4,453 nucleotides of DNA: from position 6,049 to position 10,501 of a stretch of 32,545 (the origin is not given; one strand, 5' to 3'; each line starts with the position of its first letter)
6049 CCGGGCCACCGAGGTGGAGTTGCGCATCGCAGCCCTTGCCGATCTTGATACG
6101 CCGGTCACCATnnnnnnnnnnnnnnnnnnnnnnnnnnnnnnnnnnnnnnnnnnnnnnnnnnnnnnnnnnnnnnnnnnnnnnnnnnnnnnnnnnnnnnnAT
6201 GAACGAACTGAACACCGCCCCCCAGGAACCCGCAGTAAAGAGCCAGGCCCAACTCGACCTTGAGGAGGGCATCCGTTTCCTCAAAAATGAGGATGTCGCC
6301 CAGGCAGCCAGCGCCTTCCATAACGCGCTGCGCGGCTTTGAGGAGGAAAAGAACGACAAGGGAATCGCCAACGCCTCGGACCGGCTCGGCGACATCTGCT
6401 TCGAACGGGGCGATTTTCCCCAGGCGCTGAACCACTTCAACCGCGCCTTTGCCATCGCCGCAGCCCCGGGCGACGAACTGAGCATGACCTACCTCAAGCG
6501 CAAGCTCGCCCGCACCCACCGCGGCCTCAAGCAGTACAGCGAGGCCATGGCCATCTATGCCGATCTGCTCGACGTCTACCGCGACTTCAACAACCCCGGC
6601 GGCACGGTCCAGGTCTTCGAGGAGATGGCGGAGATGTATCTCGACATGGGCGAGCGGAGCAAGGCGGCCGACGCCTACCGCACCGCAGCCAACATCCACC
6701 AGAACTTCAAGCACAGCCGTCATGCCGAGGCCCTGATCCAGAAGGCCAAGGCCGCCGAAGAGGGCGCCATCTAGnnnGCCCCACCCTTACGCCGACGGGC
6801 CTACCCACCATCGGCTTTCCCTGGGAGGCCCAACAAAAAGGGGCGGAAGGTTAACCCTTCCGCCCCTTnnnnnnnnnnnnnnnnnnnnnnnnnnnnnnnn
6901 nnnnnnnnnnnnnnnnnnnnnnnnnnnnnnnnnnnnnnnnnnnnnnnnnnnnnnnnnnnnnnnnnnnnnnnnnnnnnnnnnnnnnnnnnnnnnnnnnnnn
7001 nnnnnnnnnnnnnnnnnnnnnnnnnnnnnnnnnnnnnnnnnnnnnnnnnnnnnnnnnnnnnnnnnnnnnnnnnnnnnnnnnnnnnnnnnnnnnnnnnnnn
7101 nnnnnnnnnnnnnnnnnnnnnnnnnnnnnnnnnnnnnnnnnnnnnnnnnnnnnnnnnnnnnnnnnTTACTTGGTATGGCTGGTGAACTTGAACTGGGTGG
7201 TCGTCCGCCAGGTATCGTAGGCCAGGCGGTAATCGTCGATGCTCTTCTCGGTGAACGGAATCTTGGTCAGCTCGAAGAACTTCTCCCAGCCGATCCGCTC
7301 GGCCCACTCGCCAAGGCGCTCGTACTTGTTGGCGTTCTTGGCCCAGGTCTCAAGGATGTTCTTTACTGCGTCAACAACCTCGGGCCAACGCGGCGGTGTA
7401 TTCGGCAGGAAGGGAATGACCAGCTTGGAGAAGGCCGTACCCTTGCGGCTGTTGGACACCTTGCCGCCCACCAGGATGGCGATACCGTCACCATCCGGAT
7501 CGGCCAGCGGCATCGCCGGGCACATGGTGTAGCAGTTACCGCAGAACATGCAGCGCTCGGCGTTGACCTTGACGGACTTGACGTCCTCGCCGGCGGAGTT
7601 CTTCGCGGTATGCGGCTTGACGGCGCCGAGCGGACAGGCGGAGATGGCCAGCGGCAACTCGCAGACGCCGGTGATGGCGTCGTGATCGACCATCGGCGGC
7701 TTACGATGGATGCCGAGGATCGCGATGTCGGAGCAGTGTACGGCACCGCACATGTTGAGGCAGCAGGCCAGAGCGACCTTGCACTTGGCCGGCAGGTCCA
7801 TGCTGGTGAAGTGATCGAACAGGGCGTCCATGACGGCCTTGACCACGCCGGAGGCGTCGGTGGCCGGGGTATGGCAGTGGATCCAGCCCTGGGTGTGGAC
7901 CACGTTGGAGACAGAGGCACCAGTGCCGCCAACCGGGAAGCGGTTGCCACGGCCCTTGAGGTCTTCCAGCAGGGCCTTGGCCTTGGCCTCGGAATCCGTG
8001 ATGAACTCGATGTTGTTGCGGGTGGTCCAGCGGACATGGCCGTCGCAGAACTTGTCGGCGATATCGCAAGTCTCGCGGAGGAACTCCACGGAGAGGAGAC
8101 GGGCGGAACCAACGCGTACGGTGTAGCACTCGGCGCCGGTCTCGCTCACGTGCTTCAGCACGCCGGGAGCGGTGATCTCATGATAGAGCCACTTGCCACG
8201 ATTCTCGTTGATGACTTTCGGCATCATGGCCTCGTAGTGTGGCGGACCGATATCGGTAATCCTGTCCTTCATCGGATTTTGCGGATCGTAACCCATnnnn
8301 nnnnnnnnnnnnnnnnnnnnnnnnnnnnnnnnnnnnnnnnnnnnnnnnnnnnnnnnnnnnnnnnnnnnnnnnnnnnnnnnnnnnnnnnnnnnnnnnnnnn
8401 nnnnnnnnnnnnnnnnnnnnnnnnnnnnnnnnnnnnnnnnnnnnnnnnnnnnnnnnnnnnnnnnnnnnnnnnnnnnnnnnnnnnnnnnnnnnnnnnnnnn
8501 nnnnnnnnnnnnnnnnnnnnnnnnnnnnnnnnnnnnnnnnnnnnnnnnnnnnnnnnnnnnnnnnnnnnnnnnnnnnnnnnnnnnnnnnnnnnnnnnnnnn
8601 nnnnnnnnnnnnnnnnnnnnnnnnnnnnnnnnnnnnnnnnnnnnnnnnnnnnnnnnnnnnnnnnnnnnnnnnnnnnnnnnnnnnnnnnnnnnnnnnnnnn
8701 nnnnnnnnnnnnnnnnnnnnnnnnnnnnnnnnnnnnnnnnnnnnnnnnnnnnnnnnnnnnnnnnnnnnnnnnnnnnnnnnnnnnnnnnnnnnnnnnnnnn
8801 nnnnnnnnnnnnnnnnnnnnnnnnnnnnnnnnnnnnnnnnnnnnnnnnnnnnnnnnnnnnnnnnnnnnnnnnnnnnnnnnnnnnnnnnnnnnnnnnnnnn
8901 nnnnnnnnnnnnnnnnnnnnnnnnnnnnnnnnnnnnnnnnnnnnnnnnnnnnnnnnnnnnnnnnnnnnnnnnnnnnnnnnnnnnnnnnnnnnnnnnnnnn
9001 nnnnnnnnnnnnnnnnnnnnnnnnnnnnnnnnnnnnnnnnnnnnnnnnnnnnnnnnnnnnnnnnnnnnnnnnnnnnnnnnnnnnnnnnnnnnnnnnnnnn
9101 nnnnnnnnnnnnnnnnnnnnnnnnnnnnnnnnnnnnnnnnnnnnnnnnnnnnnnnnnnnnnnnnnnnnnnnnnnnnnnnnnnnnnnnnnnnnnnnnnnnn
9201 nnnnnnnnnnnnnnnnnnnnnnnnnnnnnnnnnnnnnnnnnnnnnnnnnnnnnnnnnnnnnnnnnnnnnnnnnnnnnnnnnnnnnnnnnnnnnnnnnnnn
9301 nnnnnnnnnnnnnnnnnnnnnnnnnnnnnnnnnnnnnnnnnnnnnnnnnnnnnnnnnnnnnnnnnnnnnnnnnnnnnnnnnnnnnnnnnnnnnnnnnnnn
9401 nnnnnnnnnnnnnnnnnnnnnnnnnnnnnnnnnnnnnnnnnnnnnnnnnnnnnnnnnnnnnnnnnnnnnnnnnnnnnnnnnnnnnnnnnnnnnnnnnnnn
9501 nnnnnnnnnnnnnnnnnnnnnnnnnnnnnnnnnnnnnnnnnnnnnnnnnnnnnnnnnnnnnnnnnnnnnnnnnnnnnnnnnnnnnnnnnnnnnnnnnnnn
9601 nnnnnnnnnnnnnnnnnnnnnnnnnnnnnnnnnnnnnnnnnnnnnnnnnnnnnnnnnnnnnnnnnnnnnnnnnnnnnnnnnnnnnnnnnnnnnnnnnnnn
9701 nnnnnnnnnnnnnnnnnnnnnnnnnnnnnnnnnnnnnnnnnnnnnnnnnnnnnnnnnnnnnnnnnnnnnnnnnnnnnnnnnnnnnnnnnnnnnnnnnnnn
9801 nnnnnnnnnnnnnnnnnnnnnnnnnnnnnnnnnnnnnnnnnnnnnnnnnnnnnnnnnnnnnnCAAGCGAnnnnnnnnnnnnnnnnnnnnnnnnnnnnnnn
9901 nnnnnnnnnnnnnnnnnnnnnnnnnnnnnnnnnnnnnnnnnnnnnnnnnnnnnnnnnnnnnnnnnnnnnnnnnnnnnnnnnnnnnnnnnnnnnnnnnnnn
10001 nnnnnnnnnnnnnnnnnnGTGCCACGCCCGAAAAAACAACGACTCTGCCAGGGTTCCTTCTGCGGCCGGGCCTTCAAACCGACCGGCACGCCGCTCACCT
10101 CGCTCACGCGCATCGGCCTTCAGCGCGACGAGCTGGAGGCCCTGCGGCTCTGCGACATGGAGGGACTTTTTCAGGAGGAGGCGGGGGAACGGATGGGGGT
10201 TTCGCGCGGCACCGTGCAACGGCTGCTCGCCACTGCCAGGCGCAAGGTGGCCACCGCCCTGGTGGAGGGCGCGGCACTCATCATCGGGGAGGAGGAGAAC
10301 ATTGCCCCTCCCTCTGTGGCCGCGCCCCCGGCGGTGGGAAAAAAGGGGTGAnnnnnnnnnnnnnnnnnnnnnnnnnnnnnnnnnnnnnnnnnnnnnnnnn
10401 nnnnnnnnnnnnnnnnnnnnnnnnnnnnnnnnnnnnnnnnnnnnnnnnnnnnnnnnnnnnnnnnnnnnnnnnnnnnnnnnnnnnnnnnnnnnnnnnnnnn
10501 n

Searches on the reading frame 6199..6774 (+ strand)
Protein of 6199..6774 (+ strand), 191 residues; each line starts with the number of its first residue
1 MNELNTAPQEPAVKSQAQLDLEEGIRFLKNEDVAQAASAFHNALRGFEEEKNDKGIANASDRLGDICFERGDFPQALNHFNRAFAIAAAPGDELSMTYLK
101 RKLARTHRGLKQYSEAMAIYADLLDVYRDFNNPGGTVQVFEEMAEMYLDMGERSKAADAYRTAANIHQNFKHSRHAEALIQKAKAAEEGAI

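Call 8: search_protein_families(library=pfam, proteins=[window:6199-6774:+])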
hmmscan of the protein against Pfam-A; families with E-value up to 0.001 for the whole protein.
window:6199-6774:+ (191 aa): 16 families
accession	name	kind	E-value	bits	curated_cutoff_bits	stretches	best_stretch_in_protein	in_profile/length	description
PF13424.12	TPR_12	-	2.7e-15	56.7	30.1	2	29-87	15-75/77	Tetratricopeptide repeat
PF07719.23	TPR_2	-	9.3e-10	38.3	27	0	59-86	3-30/34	Tetratricopeptide repeat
PF14938.12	SNAP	-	3.4e-09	37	25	1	19-124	76-182/282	Soluble NSF attachment protein, SNAP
PF13176.12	TPR_7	-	5.1e-09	36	27.9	0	103-133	5-35/36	Tetratricopeptide repeat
PF00515.34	TPR_1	-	4.2e-08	33.1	27.8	0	62-86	6-30/34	Tetratricopeptide repeat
PF13428.12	TPR_14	-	5.8e-08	33.1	23.5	0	58-93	2-35/44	Tetratricopeptide repeat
PF13414.12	TPR_11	-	2.1e-06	27.8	26.8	0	64-86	1-23/42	TPR repeat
PF10602.15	RPN7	-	4.8e-06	26.8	29.6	0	66-120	82-136/174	26S proteasome subunit RPN7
PF13432.12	TPR_16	-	5.7e-06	27.1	32.7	1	21-92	1-64/65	Tetratricopeptide repeat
PF13181.12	TPR_8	-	9.5e-06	25.8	25.7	0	103-128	7-32/34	Tetratricopeptide repeat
PF13374.12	TPR_10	-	9.6e-06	25.9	27.5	0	103-128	8-33/42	Tetratricopeptide repeat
PF24885.1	TPR_NPHP3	-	9.7e-06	25.6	100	1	33-179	71-225/239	Nephrocystin-3 TPR domain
PF14559.12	TPR_19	-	1.4e-05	25.7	25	1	68-129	2-57/68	Tetratricopeptide repeat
PF25058.1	ARM_TT21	-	6.4e-05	23.4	27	0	101-180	61-137/155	Tetratricopeptide repeat protein 21 ARM repeat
PF17874.7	TPR_MalT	-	0.00012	21.9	45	1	23-183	46-207/336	MalT-like TPR region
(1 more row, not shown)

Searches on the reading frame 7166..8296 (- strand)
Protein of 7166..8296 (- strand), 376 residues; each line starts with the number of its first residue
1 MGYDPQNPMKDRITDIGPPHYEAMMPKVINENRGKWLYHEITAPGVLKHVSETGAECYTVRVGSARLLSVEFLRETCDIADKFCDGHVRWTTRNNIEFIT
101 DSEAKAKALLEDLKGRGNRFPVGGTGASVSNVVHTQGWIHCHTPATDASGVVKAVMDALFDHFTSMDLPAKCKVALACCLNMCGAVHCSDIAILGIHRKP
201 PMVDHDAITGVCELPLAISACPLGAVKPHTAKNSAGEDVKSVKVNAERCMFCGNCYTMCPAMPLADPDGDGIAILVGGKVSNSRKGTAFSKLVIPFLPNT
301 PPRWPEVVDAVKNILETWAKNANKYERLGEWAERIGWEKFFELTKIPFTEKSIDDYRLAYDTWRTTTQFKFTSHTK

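Call 8: search_protein_families(library=pfam, proteins=[window:7166-8296:-])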
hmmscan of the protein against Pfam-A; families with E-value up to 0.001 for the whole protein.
window:7166-8296:- (376 aa): 5 families
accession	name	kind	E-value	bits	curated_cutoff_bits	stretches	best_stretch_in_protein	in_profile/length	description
PF01077.27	NIR_SIR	-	5.5e-39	133.6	27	1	126-350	2-156/158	Nitrite and sulphite reductase 4Fe-4S domain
PF03460.22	NIR_SIR_ferr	-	1e-13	51.3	24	1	49-114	1-67/69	Nitrite/Sulfite reductase ferredoxin-like half domain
PF00037.32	Fer4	-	1.3e-05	25.2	21.1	1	242-261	1-20/24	4Fe-4S binding domain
PF12838.12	Fer4_7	-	1.5e-05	25.8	27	1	219-261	10-50/52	4Fe-4S dicluster domain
PF13237.11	Fer4_10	-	0.00021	21.6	25.5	1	220-260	18-53/53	4Fe-4S dicluster domain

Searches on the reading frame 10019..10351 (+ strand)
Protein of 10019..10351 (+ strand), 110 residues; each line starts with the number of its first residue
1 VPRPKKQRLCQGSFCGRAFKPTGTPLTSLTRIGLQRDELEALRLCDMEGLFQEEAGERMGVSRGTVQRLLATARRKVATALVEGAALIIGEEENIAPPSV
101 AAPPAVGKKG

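Call 58: search_solved_structures(query=window:10019-10351:+, max_evalue=1)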
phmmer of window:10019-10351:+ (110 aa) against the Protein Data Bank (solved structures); distinct sequences matched with E-value up to 1: 14.
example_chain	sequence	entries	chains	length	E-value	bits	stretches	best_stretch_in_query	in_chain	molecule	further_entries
8x6g_H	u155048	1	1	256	0.0086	19.8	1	38-79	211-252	RNA polymerase sigma factor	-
9m9d_F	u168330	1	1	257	0.014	19.2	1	40-76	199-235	ECF RNA polymerase sigma factor SigE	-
9m9e_F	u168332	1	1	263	0.014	19.1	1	40-76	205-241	ECF RNA polymerase sigma factor SigE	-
9m98_F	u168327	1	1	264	0.015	19.1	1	40-76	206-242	ECF RNA polymerase sigma factor SigE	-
7bhy_A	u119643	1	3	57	0.056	17.2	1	35-76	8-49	Deoxyribonucleoside regulator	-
8r7y_A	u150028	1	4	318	0.15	15.8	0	35-76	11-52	Deoxyribonucleoside regulator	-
4byy_A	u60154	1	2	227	0.18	15.6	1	30-96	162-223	TRANSCRIPTIONAL REGULATOR, CRP/FNR FAMILY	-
4cyd_A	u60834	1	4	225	0.18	15.6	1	30-96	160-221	PROBABLE TRANSCRIPTION REGULATOR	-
3r6s_A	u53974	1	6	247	0.2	15.4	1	30-96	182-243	transcription regulator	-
9cb6_A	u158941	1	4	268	0.57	14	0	37-99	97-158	Response regulator receiver protein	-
5fgm_A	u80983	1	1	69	0.58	13.9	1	41-81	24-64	ECF RNA polymerase sigma factor SigR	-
3h3u_A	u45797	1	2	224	0.81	13.5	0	40-96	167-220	PROBABLE TRANSCRIPTIONAL REGULATORY PROTEIN (PROBABLY CRP/FNR-FAMILY)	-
3mzh_A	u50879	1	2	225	0.82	13.5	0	40-96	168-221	PROBABLE TRANSCRIPTIONAL REGULATORY PROTEIN (PROBABLY CRP/FNR-FAMILY)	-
3d0s_A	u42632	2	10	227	0.85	13.4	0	40-96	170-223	TRANSCRIPTIONAL REGULATORY PROTEIN | PROBABLE TRANSCRIPTIONAL REGULATORY PROTEIN (PROBABLY CRP/ FNR-FAMILY)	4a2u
